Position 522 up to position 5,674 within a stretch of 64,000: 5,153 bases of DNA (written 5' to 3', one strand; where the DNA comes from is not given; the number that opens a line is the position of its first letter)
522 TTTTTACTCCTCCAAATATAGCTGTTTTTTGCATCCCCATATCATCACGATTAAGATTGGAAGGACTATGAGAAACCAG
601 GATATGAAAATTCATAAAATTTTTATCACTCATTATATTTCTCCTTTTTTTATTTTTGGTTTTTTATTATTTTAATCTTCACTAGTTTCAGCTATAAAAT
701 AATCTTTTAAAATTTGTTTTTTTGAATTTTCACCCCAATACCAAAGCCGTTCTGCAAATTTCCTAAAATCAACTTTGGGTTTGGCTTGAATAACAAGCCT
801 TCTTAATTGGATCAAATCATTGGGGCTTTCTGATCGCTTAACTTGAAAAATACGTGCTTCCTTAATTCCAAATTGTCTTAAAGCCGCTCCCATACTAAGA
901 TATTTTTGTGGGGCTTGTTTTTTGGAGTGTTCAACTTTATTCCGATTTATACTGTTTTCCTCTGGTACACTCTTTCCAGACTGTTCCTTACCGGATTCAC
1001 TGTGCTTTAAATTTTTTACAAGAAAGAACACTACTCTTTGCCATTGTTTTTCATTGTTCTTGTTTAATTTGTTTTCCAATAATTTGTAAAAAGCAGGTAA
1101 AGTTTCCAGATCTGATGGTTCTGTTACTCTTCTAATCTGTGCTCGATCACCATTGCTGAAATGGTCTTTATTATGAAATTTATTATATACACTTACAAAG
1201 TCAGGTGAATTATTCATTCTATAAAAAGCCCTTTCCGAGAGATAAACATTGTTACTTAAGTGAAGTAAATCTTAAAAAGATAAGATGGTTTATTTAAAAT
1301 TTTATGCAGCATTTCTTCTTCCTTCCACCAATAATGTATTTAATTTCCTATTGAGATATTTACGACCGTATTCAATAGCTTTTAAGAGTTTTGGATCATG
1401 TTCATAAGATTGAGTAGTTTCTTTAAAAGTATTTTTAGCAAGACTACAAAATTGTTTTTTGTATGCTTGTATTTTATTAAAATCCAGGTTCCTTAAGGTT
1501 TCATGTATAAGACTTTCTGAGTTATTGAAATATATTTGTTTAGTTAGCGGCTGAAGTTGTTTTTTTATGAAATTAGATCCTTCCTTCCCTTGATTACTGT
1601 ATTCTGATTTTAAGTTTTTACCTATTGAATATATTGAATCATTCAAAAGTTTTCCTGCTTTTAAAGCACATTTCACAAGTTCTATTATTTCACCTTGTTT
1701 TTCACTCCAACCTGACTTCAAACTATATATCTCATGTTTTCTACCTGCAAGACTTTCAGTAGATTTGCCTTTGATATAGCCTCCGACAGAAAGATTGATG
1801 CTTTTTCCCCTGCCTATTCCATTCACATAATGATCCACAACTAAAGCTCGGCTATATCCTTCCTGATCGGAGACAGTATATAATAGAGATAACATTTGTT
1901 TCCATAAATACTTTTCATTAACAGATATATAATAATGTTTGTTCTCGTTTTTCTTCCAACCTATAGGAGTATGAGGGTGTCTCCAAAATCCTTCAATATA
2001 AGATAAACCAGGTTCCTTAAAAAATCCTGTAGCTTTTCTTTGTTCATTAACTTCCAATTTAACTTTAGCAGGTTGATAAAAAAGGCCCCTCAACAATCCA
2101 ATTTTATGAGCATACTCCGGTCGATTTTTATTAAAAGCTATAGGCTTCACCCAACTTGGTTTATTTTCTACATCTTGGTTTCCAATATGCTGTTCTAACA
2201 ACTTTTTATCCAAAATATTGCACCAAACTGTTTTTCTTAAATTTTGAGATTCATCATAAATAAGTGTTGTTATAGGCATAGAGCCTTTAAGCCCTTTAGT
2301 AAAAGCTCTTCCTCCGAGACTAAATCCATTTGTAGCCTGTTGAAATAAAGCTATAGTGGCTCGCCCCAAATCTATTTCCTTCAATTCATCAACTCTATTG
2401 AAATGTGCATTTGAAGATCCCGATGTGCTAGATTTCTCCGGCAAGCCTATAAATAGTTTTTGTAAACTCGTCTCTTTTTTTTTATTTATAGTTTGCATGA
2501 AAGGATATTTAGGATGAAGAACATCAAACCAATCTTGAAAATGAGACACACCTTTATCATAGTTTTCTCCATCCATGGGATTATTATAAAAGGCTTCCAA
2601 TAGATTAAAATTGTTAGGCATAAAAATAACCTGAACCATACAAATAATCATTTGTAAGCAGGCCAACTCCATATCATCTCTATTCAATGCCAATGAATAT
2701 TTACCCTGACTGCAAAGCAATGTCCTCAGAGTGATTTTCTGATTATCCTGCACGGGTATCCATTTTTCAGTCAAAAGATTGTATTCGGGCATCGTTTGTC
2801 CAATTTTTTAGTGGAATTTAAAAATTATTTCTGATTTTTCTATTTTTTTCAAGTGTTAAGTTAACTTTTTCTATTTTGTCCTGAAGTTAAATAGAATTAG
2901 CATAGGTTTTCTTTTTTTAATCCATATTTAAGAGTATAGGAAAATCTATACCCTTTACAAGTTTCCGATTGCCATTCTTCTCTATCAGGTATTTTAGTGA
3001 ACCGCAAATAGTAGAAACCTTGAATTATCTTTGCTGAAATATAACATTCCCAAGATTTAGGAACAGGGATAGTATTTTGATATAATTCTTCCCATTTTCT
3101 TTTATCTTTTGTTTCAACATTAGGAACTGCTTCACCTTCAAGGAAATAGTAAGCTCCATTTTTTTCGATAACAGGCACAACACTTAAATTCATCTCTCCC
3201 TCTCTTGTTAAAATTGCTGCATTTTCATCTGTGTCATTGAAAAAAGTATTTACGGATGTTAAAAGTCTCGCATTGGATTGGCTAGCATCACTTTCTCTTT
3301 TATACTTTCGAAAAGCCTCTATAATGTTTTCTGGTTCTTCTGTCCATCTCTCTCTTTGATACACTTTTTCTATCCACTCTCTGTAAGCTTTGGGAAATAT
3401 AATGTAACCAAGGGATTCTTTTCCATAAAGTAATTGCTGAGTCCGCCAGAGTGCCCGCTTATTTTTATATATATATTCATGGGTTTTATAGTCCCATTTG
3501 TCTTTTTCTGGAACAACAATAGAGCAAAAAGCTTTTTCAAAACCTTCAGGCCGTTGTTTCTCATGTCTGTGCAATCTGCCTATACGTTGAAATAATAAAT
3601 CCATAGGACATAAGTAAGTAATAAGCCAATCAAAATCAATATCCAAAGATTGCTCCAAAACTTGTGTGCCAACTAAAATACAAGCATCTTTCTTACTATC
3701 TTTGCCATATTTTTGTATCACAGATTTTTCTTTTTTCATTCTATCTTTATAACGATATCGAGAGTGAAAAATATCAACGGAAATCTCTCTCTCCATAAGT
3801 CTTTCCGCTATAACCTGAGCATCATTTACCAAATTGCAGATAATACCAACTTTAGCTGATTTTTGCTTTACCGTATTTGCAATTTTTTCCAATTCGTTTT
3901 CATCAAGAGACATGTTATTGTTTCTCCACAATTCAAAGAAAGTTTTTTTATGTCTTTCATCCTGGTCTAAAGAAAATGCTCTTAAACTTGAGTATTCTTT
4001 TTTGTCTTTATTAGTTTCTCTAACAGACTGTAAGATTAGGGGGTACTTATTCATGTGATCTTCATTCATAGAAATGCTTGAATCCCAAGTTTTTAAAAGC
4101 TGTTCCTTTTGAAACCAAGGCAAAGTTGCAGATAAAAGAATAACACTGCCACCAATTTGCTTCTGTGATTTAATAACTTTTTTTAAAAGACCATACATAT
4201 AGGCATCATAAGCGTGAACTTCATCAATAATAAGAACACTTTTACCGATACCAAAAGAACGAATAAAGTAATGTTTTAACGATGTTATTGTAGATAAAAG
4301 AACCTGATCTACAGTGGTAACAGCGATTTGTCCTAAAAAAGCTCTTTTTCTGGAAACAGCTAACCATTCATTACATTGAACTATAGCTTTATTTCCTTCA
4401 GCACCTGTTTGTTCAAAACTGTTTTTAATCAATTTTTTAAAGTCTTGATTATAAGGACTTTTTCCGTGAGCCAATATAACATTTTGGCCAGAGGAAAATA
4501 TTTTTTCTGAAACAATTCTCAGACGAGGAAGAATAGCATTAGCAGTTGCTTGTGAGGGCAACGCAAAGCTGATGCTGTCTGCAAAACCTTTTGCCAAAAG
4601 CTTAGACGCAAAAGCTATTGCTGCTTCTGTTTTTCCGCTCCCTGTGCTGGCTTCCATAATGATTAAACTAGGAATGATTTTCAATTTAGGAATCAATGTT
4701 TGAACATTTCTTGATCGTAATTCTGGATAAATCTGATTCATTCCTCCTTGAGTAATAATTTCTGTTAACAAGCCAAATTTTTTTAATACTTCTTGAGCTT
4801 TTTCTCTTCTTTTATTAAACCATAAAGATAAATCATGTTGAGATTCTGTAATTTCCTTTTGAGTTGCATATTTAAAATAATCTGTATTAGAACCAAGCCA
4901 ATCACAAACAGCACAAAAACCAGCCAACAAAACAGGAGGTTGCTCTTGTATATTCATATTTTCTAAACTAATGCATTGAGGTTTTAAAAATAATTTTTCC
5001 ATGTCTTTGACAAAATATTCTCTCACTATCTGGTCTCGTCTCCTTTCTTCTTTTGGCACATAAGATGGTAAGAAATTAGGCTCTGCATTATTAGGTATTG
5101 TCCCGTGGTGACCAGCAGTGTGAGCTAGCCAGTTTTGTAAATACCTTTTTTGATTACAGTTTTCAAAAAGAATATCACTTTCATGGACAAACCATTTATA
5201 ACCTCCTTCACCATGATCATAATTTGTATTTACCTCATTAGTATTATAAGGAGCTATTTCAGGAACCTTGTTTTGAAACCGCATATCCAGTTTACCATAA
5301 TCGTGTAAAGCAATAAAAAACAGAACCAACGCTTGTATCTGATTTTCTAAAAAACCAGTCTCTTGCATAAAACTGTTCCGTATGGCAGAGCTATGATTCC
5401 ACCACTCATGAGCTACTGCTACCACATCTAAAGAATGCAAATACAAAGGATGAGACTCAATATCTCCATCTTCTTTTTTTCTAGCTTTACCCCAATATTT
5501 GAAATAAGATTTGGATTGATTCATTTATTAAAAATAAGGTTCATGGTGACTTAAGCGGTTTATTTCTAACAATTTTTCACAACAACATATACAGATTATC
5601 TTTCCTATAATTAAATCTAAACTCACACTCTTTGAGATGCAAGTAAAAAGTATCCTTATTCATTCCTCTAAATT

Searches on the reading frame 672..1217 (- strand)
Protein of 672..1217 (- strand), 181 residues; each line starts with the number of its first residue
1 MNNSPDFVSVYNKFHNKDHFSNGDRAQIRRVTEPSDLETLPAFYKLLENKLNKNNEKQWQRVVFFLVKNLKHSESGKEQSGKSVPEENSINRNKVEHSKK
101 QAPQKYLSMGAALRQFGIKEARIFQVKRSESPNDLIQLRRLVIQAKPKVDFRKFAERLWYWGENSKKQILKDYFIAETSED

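Call 5: search_protein_families(library=pfam, proteins=[window:672-1217:-], max_evalue=0.01)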
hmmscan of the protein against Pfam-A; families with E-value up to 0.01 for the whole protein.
window:672-1217:- (181 aa): 1 family
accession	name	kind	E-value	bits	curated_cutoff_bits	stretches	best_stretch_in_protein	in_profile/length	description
PF09485.15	CRISPR_Cse2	-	3.5e-08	34.4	24.6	1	24-173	1-136/137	CRISPR-associated protein Cse2 (CRISPR_cse2)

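Call 6: search_protein_families(library=padloc, proteins=[window:672-1217:-], max_evalue=0.01)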
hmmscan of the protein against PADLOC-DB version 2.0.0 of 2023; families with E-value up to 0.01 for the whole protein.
window:672-1217:- (181 aa): 6 families
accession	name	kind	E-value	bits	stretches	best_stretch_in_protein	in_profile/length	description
PDLC01283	Cas11e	-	1.2e-20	72.4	1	18-174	7-139/141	CAS-I-E; effector_SS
PDLC01000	Cas11e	-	1.4e-17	62.6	1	21-174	16-157/159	CRISPR type I-E/ECOLI-associated protein CasB/Cse2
PDLC01344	Cas11e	-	3.9e-16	58.1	1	22-174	1-127/128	CAS-I-E; effector_SS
PDLC01624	Cas11e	-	2e-07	29.9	1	24-173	1-124/125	CAS-I-E; effector_SS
PDLC01583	Cas11e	-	6.3e-05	20.9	1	16-64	16-65/156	CAS-I-E; effector_SS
PDLC01560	Cas11e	-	0.00018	19.6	0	21-64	21-61/158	CAS-I-E; effector_SS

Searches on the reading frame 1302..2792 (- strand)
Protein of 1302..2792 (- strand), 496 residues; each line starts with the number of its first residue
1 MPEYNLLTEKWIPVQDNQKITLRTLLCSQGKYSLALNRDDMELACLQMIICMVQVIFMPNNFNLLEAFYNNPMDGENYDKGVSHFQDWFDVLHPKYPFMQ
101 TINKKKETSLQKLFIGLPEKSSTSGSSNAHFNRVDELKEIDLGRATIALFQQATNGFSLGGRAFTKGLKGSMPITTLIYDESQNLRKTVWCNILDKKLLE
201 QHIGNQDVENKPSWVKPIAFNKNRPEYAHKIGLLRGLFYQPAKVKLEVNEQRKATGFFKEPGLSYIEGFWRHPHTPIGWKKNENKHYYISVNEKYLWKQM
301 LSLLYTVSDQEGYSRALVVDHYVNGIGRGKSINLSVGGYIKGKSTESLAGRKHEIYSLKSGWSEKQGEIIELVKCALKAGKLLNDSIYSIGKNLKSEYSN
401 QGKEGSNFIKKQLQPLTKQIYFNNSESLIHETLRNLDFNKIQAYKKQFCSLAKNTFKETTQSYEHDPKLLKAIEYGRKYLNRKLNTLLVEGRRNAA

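Call 5: search_protein_families(library=pfam, proteins=[window:1302-2792:-], max_evalue=0.01)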
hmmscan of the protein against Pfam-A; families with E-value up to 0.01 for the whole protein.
window:1302-2792:- (496 aa): 1 family
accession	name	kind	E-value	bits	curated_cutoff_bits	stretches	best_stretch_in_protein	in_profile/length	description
PF09481.15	CRISPR_Cse1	-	7.2e-57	194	24.7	1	5-440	1-429/450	CRISPR-associated protein Cse1 (CRISPR_cse1)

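Call 6: search_protein_families(library=padloc, proteins=[window:1302-2792:-], max_evalue=0.01)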
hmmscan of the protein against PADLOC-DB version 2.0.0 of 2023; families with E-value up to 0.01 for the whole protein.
window:1302-2792:- (496 aa): 4 families
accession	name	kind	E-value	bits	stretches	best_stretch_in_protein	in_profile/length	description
PDLC01282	Cas8e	-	4e-58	195.5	1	5-486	1-451/454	CAS-I-E; effector_LS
PDLC00999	Cas8e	-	4.2e-56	189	1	5-486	1-500/504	CRISPR type I-E/ECOLI-associated protein CasA/Cse1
PDLC01342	Cas8e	-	8e-56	188.5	1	4-455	1-430/432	CAS-I-E; effector_LS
PDLC01622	Cas8e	-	4.4e-44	149.4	1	14-442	2-405/423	CAS-I-E; effector_LS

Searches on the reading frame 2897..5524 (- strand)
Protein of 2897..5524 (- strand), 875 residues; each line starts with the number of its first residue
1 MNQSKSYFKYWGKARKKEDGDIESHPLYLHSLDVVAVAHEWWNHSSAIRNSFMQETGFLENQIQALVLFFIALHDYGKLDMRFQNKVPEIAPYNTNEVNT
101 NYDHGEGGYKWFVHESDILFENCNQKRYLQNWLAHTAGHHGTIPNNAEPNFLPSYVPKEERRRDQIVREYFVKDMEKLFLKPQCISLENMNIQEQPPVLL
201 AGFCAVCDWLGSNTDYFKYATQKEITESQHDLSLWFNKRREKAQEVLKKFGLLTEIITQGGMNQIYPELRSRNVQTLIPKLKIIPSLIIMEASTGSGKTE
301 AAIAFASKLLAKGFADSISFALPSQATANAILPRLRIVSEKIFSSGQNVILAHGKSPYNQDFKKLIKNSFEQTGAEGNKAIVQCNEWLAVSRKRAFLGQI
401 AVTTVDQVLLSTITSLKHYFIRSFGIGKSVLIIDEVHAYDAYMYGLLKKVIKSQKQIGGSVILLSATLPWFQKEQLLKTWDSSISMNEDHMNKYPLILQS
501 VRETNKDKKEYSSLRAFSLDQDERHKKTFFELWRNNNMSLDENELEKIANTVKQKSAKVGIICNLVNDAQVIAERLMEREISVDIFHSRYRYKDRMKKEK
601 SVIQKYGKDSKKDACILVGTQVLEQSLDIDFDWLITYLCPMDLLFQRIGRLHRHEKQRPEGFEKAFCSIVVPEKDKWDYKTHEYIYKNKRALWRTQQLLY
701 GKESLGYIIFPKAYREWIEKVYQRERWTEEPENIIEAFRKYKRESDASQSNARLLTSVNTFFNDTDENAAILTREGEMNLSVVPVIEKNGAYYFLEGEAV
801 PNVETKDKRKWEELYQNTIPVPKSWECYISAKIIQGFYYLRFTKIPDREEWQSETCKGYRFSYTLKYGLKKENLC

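Call 5: search_protein_families(library=pfam, proteins=[window:2897-5524:-], max_evalue=0.01)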
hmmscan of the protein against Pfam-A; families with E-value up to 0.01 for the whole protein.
window:2897-5524:- (875 aa): 6 families
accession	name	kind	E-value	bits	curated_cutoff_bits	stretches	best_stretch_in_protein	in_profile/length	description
PF18019.7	Cas3_HD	-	6.6e-38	131.2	23.1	1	11-217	1-207/207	Cas3, HD domain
PF22590.2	Cas3-like_C_2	-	3.1e-34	117.9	27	1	557-655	3-105/106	CRISPR-associated nuclease/helicase Cas3, C-terminal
PF00271.37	Helicase_C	-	7.2e-09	36.3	23.5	1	548-654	6-109/110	Helicase conserved C-terminal domain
PF00270.35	DEAD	-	3.1e-08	34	26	1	288-469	17-161/167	DEAD/DEAH box helicase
PF04851.21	ResIII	-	2.3e-06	28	22.5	1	288-458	26-157/164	Type III restriction enzyme, res subunit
PF18395.6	Cas3_C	-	0.00014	22.8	27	1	774-835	1-62/107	Cas3 C-terminal domain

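Call 6: search_protein_families(library=padloc, proteins=[window:2897-5524:-], max_evalue=0.01)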
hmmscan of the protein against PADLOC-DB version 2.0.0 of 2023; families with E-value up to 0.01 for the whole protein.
window:2897-5524:- (875 aa): 37 families (the best 25 are shown)
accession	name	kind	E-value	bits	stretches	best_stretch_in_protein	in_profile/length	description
PDLC01767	Cas3e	-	4.7e-169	562.1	1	9-872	24-652/680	-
PDLC00938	Cas3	-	1e-87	292.7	1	288-699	2-355/358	CRISPR-associated helicase Cas3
PDLC01252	Cas3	-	4.2e-81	270.9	1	288-699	2-321/324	CAS-I; effector_G3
PDLC01762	Cas3b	-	5.4e-73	244.7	1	26-757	9-611/692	-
PDLC01761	Cas3b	-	2e-70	236.4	1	127-758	139-628/705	-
PDLC01710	Cas3a1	-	1.8e-69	233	1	126-725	53-605/745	Cas3_1_CAS-I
PDLC01768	Cas3e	-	1.8e-65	219.7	1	347-736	9-404/533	-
PDLC01757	Cas3b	-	8e-62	207.7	1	61-753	33-585/676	-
PDLC02080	Cas3b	-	1.3e-48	164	1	286-683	266-595/709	-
PDLC02081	Cas3b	-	1.8e-43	147.1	1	50-687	25-544/705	-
PDLC02079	Cas3b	-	8.8e-36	121.3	1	289-681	231-554/691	-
PDLC01759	Cas3b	-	4.7e-33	112.9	1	40-749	10-611/711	-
PDLC01765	Cas3c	-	1e-29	102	1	64-748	43-523/612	-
PDLC01760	Cas3b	-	9.7e-28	95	1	288-662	264-564/734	-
PDLC01770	Cas3g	-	1.1e-23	81.6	1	460-657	183-344/733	-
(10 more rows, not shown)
